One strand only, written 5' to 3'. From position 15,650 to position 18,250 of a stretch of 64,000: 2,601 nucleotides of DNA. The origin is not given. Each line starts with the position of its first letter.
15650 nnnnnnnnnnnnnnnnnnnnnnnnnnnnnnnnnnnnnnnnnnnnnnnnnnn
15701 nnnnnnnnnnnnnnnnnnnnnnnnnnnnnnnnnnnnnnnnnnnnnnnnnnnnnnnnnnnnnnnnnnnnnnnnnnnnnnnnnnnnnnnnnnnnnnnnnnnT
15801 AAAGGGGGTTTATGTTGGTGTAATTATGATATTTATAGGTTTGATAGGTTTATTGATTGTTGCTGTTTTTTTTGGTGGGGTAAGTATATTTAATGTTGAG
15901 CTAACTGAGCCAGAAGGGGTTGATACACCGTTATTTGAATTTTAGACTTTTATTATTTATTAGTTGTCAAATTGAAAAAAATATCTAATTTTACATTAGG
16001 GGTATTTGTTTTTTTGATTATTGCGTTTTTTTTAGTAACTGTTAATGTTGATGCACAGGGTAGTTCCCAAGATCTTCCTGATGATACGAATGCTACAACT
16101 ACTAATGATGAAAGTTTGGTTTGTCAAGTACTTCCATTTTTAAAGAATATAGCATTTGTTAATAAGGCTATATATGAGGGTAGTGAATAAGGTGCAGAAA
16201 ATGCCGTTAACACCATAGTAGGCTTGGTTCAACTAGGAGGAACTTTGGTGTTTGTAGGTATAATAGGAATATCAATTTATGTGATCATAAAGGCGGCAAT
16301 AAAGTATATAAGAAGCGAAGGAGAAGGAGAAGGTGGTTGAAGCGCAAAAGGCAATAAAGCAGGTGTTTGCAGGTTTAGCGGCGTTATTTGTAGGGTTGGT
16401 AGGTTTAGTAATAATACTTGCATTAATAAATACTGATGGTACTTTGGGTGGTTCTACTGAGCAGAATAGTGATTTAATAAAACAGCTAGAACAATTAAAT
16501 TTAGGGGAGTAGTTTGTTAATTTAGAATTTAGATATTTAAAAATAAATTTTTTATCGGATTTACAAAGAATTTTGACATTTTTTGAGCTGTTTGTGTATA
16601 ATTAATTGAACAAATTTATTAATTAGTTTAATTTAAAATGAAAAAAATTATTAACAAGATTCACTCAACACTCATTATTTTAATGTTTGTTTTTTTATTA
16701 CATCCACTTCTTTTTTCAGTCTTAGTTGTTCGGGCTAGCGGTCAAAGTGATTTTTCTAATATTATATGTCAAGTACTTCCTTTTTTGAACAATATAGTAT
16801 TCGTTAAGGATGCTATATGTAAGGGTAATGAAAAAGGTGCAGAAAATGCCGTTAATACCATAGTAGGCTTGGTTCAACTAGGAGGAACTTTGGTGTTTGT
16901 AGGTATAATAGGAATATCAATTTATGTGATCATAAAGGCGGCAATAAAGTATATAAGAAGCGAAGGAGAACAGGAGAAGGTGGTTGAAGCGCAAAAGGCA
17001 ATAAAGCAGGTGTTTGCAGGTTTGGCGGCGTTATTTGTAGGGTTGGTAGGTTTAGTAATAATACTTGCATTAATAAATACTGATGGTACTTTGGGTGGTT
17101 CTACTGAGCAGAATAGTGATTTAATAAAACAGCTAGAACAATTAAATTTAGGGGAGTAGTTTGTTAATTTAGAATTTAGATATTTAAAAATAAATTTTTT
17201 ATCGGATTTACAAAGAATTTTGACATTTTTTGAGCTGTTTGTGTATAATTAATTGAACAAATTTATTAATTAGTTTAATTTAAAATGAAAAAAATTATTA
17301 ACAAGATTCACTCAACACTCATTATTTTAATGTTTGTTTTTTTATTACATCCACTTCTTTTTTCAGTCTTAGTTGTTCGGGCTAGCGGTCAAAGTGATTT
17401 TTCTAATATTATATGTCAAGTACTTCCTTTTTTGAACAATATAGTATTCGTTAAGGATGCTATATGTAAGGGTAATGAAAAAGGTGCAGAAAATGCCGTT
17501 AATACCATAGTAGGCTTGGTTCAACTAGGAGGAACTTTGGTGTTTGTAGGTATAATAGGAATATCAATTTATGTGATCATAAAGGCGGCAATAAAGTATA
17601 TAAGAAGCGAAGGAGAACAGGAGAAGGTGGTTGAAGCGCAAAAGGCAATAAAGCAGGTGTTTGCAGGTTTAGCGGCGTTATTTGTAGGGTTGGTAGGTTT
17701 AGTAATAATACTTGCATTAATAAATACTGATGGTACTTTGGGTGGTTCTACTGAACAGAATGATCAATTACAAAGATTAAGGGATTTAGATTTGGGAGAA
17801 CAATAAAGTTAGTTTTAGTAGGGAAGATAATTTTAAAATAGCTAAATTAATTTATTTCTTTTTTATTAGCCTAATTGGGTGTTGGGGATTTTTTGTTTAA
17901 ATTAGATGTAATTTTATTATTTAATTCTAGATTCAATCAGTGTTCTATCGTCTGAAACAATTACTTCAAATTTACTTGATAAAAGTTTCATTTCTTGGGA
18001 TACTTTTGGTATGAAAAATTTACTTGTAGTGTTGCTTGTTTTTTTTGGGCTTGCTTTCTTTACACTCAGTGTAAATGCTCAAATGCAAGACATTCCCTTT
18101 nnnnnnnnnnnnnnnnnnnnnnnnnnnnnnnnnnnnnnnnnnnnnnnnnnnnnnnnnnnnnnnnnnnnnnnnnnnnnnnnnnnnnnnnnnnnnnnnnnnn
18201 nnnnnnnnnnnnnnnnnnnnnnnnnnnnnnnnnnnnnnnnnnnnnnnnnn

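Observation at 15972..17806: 647-bp triple tandem repeat carrying a pilin-like gene plus its own consensus promoter; first unit is a mosaic pseudogene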

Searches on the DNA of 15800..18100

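Call 45: search_rna_families(source=window, start=15800, end=18100, threshold=evalue, max_evalue=1)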
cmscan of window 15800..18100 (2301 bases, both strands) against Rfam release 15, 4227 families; matches with E-value up to 1: 0.
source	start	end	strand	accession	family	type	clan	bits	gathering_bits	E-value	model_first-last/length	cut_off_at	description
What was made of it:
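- Tried and rejected: Rfam found no RNA family in 15800-18100 (call 45).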
